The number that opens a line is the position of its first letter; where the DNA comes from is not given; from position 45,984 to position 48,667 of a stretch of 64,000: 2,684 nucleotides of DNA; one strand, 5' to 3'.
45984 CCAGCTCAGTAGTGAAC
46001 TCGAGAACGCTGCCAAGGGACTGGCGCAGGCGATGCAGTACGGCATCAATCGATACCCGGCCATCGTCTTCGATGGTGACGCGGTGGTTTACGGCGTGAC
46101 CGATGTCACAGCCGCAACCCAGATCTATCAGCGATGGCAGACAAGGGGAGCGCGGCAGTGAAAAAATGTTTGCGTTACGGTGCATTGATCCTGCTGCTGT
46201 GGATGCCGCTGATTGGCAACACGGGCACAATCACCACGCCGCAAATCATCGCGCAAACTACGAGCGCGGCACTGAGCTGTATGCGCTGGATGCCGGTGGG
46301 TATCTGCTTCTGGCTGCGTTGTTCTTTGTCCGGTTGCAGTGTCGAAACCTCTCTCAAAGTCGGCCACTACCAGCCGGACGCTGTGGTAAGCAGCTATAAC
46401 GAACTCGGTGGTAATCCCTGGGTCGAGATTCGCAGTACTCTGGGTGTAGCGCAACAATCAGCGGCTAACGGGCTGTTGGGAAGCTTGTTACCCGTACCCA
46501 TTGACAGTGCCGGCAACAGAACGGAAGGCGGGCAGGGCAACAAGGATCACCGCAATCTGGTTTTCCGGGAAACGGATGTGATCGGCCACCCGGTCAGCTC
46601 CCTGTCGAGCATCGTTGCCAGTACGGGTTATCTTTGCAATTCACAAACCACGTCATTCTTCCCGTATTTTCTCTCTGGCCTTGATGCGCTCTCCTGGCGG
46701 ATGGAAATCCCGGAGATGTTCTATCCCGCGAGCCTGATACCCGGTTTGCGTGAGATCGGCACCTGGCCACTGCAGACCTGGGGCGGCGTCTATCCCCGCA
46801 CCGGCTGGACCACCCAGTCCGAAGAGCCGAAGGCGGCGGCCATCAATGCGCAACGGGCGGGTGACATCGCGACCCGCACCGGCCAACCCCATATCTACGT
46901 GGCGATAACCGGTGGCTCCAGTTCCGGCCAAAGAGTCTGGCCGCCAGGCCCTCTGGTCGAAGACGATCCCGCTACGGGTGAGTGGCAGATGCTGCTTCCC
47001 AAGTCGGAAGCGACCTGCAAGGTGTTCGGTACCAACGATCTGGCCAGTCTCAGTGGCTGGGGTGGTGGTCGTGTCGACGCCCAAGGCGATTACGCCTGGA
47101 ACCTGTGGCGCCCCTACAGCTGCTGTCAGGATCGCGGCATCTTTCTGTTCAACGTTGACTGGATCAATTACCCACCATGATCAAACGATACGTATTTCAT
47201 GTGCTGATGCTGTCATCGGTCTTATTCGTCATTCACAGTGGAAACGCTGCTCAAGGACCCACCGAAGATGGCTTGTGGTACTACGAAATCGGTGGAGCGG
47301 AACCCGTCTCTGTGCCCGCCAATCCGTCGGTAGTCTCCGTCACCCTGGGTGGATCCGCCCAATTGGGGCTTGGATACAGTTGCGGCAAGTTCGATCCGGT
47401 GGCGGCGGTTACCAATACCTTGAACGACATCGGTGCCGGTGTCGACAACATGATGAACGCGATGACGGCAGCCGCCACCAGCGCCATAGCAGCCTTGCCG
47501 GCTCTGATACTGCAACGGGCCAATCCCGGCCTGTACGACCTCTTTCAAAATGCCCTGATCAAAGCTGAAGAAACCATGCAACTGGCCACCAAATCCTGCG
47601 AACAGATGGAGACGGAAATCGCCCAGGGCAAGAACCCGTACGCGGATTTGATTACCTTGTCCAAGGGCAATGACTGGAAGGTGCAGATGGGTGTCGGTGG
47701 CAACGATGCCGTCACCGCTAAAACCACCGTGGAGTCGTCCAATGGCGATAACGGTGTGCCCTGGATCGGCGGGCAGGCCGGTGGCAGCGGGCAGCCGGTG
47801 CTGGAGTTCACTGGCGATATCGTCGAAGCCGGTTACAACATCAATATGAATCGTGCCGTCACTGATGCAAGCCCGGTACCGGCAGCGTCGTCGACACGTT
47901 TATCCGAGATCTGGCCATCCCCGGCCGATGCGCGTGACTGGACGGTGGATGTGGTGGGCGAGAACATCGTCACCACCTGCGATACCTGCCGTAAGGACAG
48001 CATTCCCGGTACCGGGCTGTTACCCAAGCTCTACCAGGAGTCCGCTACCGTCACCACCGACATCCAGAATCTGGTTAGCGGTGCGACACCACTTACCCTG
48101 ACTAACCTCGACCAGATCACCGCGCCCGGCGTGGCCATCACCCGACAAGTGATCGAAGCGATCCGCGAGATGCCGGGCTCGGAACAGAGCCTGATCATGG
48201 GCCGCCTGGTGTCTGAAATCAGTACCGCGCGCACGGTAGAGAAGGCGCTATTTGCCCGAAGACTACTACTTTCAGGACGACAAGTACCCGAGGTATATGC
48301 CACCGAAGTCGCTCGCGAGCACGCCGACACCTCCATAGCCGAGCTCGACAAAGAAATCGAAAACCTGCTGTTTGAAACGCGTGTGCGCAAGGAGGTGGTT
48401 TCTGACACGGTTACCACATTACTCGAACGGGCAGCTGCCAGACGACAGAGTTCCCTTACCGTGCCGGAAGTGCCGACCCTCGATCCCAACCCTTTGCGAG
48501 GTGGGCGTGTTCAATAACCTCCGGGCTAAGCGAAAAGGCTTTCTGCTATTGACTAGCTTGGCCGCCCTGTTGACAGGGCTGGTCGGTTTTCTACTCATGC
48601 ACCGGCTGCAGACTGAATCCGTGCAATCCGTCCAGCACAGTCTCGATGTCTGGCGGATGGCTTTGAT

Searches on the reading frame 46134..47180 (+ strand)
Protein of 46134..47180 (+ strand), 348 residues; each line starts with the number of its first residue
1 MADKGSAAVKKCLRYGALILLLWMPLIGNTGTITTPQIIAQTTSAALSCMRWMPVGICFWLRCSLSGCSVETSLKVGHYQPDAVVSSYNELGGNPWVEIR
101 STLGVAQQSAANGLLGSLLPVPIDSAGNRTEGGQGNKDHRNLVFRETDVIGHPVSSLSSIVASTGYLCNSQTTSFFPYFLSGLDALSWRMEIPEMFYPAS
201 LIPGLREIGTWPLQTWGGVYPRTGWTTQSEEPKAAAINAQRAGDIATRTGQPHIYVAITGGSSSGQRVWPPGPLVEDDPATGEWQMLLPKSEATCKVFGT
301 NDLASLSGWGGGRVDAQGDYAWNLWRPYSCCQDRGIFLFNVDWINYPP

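Call 52: search_protein_families(library=ncbifam, proteins=[window:46134-47180:+], max_evalue=0.01)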
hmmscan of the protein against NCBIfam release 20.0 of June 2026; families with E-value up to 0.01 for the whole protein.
window:46134-47180:+ (348 aa): 1 family
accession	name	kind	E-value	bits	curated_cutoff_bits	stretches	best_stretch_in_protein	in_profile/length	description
TIGR03756.1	conj_TIGR03756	hypoth_equivalog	1.9e-116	388.6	188.35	1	33-342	1-298/298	TIGR03756 family integrating conjugative element protein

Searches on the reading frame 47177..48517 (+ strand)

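Call 52: search_protein_families(library=ncbifam, proteins=[window:47177-48517:+], max_evalue=0.01)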
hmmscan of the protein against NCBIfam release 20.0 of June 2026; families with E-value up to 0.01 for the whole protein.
window:47177-48517:+ (446 aa): 1 family
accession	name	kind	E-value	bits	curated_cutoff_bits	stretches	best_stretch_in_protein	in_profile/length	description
TIGR03755.1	conj_TIGR03755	equivalog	5.5e-149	496.5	270.45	1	33-444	3-417/419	integrating conjugative element protein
